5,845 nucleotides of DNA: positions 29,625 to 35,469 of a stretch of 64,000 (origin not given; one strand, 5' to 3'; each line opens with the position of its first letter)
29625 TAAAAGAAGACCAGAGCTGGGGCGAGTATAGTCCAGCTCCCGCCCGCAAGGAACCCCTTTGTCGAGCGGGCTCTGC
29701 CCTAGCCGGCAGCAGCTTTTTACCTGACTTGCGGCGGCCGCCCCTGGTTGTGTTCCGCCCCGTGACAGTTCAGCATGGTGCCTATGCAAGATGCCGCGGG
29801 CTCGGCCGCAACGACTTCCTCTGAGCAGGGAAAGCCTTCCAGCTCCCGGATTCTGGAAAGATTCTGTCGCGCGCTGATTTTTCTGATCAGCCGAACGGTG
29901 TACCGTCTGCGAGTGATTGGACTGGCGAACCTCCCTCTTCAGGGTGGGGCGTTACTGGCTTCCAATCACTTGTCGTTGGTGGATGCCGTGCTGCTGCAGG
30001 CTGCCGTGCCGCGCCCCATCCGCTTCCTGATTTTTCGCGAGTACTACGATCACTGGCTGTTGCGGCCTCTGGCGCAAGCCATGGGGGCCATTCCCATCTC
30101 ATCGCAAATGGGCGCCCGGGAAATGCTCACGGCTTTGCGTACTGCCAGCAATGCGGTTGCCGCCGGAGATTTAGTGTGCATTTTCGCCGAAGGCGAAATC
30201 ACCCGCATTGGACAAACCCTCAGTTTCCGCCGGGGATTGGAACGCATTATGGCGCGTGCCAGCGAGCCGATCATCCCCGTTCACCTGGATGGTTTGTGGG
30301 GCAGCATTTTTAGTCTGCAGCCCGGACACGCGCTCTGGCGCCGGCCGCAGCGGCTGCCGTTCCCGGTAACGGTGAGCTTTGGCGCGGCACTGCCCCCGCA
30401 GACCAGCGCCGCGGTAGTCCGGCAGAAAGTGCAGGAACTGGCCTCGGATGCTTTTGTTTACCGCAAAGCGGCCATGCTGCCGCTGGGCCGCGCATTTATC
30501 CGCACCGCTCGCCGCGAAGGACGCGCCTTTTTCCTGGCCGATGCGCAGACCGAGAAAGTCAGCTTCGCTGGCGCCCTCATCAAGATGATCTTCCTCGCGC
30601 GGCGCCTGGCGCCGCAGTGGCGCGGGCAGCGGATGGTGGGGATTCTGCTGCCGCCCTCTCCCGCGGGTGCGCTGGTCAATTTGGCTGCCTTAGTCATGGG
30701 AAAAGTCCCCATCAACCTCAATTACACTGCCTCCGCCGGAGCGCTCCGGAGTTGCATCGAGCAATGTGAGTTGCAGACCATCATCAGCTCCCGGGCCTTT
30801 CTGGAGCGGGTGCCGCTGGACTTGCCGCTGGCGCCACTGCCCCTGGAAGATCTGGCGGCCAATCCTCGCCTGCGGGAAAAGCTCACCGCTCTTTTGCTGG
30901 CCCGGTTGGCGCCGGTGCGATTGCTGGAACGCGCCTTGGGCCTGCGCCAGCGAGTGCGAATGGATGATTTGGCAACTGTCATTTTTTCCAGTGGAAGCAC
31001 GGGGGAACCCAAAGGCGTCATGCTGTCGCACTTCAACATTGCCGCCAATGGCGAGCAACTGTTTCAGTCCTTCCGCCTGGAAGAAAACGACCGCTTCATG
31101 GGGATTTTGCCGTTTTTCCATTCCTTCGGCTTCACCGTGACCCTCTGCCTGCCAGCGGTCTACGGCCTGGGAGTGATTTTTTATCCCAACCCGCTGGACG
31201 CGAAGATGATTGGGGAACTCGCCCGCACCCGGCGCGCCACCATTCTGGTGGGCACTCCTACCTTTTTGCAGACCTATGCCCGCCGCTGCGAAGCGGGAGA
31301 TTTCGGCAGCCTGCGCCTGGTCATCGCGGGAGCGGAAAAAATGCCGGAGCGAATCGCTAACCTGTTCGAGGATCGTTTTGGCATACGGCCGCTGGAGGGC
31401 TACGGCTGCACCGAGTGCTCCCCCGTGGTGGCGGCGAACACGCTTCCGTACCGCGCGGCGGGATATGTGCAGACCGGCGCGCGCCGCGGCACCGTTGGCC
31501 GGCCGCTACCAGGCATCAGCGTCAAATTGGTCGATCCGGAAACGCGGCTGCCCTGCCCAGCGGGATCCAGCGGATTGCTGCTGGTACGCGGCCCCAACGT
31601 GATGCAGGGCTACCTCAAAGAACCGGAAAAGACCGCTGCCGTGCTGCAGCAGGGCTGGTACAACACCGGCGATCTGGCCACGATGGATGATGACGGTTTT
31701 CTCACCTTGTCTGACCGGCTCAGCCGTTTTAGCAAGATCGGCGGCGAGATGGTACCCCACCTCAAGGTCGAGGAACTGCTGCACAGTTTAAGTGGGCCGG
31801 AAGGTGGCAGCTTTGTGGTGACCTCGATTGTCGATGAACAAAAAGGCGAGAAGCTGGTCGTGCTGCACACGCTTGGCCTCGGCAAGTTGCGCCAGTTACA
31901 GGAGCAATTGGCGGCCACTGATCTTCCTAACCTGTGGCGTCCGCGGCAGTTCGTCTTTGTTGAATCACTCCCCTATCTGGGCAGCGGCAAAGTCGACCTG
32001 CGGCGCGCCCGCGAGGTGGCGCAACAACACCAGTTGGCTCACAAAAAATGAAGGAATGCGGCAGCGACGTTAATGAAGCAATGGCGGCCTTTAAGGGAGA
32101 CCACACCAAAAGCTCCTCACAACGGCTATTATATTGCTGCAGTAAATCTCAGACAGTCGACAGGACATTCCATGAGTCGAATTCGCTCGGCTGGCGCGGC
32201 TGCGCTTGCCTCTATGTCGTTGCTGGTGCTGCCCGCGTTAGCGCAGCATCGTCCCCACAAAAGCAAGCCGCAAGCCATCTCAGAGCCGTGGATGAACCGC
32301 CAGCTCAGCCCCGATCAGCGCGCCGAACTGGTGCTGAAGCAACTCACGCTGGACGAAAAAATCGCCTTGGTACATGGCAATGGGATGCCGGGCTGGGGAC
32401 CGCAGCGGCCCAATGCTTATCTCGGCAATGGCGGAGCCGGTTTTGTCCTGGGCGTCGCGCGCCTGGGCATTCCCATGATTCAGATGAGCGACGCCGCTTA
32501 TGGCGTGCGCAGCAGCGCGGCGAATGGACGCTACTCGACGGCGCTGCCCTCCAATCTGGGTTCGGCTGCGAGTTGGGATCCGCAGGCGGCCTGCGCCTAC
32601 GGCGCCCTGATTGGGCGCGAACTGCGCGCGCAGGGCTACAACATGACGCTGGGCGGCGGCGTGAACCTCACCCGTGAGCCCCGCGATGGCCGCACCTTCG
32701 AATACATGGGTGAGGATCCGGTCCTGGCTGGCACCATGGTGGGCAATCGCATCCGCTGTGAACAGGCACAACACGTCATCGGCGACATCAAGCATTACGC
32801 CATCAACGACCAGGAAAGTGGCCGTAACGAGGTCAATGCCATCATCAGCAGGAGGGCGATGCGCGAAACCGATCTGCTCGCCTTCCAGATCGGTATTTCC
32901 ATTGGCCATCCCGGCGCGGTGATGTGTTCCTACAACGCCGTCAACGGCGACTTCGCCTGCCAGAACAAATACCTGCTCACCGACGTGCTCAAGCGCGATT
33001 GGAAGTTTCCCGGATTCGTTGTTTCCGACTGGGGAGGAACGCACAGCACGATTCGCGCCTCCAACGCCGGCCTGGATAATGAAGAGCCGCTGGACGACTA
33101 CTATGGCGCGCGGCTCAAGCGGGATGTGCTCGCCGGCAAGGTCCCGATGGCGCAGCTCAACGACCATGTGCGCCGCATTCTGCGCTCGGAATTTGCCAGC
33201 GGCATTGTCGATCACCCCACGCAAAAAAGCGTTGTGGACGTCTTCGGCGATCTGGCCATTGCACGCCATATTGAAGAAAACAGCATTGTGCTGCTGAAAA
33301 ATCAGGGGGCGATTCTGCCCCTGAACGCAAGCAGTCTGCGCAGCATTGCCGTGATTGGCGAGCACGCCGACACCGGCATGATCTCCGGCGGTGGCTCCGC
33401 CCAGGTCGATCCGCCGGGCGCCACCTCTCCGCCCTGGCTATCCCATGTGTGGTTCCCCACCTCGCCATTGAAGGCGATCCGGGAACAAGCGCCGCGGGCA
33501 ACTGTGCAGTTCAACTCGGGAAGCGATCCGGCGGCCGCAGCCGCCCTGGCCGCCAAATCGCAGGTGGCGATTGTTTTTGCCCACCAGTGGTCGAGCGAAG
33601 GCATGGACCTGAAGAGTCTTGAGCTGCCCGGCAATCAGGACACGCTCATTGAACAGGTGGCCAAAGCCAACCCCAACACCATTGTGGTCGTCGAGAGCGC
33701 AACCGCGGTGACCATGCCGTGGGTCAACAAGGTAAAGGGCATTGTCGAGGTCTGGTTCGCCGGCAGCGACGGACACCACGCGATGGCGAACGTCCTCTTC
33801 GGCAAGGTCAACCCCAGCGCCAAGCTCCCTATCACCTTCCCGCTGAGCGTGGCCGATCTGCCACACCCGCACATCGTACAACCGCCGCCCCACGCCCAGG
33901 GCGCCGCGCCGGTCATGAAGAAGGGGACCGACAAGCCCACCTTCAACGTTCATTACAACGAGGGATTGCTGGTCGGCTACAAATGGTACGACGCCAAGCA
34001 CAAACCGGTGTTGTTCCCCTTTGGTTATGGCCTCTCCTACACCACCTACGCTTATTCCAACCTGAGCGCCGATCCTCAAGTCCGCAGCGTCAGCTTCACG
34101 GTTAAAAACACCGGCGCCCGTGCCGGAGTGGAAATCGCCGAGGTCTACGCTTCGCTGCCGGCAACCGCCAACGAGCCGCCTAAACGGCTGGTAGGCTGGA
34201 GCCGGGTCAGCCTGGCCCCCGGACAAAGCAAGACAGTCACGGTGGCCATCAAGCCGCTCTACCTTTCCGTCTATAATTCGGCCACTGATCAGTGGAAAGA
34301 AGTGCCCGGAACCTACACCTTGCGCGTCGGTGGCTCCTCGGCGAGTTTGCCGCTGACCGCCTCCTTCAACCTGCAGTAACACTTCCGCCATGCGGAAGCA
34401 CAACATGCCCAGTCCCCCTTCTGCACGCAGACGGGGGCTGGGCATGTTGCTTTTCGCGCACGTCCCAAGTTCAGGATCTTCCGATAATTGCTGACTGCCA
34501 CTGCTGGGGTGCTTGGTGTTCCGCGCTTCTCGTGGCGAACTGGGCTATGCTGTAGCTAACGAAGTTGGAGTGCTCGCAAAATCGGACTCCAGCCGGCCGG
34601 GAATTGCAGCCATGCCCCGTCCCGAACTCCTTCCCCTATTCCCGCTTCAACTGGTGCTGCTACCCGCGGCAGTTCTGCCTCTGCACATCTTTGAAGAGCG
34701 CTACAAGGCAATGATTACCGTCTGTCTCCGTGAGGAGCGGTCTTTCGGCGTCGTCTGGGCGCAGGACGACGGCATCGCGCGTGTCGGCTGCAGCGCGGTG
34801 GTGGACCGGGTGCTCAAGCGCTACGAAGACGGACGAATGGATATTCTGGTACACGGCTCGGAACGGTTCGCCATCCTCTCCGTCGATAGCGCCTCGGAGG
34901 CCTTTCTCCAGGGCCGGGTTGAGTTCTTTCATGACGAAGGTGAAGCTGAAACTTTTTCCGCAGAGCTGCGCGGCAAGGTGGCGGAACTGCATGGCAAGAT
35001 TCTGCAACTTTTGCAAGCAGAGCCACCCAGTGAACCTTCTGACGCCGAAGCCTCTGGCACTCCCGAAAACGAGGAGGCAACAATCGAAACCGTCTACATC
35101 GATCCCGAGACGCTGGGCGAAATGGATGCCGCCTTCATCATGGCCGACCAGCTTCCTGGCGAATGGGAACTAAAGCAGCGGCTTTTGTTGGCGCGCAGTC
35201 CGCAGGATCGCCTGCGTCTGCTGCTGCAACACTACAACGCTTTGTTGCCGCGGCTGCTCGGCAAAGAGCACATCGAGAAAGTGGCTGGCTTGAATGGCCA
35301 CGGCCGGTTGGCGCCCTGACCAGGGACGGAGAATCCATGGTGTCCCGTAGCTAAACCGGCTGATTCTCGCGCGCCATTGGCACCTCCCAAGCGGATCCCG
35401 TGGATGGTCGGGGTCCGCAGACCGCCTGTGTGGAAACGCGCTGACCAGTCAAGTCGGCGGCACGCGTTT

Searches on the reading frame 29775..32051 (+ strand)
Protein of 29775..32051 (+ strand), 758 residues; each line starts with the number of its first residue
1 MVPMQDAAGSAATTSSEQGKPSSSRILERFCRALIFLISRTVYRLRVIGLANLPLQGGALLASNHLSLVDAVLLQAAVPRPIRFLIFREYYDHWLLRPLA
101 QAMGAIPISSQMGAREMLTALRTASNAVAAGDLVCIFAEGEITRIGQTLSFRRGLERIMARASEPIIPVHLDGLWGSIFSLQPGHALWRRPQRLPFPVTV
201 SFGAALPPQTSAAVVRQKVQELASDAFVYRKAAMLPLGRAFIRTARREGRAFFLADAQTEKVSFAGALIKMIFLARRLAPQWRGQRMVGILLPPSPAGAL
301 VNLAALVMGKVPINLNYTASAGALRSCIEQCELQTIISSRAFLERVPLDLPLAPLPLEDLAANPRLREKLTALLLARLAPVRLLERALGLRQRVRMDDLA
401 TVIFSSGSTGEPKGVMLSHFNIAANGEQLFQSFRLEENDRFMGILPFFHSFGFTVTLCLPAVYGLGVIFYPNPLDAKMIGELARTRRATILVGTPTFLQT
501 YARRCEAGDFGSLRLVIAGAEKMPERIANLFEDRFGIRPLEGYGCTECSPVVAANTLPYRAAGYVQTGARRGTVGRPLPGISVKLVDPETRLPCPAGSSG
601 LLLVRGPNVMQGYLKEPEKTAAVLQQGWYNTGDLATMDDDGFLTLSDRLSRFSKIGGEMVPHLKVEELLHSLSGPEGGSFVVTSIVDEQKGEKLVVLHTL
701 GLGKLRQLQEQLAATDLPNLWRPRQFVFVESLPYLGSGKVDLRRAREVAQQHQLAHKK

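Call 53: search_protein_families(library=pfam, proteins=[window:29775-32051:+])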
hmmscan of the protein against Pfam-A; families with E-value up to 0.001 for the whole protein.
window:29775-32051:+ (758 aa): 2 families
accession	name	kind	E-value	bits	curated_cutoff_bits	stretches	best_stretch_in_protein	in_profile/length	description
PF00501.34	AMP-binding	-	8.8e-66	222.7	29.9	1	244-614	4-384/384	AMP-binding enzyme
PF01553.26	Acyltransferase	-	3.6e-21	75.8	23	1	44-170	1-130/132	Acyltransferase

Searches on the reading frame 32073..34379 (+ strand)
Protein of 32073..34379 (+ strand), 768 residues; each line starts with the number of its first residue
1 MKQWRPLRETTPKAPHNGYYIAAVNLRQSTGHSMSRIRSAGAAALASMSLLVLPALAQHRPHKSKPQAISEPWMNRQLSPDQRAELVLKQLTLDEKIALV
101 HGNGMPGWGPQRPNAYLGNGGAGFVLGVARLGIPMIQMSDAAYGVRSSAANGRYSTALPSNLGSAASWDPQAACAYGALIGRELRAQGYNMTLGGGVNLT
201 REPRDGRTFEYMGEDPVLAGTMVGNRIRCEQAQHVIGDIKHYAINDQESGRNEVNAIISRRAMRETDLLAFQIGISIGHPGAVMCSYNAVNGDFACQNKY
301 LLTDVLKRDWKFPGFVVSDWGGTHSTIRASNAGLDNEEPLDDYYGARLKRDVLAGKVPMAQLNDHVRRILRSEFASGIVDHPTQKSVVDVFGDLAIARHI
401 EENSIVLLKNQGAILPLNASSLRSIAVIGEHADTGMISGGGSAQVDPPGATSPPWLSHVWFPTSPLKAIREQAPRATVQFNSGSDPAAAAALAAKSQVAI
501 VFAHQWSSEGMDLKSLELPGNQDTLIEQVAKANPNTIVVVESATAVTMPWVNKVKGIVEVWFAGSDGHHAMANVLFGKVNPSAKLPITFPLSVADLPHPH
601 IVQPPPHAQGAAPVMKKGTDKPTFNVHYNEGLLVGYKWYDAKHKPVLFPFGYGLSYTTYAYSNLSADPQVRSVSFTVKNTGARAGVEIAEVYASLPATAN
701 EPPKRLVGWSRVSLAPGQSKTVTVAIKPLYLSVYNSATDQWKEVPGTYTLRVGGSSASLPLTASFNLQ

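Call 53: search_protein_families(library=pfam, proteins=[window:32073-34379:+])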
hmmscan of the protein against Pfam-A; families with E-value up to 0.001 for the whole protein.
window:32073-34379:+ (768 aa): 3 families
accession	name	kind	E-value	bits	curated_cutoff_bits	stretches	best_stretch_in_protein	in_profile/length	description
PF01915.27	Glyco_hydro_3_C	-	5.4e-57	193.4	31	1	405-640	1-185/200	Glycosyl hydrolase family 3 C-terminal domain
PF00933.27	Glyco_hydro_3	-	3.6e-34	119.1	27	1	129-371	59-315/316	Glycosyl hydrolase family 3 N terminal domain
PF14310.12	Fn3-like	-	1.2e-17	64.2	25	1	687-756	1-71/71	Fibronectin type III-like domain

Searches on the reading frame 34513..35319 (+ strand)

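Call 55: search_protein_families(library=pfam, proteins=[window:34513-35319:+])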
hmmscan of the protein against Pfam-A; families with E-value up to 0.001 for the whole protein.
window:34513-35319:+ (268 aa): 1 family
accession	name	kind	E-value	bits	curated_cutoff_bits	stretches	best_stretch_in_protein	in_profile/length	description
PF02190.22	LON_substr_bdg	-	3e-25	89.7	28.7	1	40-240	2-197/200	ATP-dependent protease La (LON) substrate-binding domain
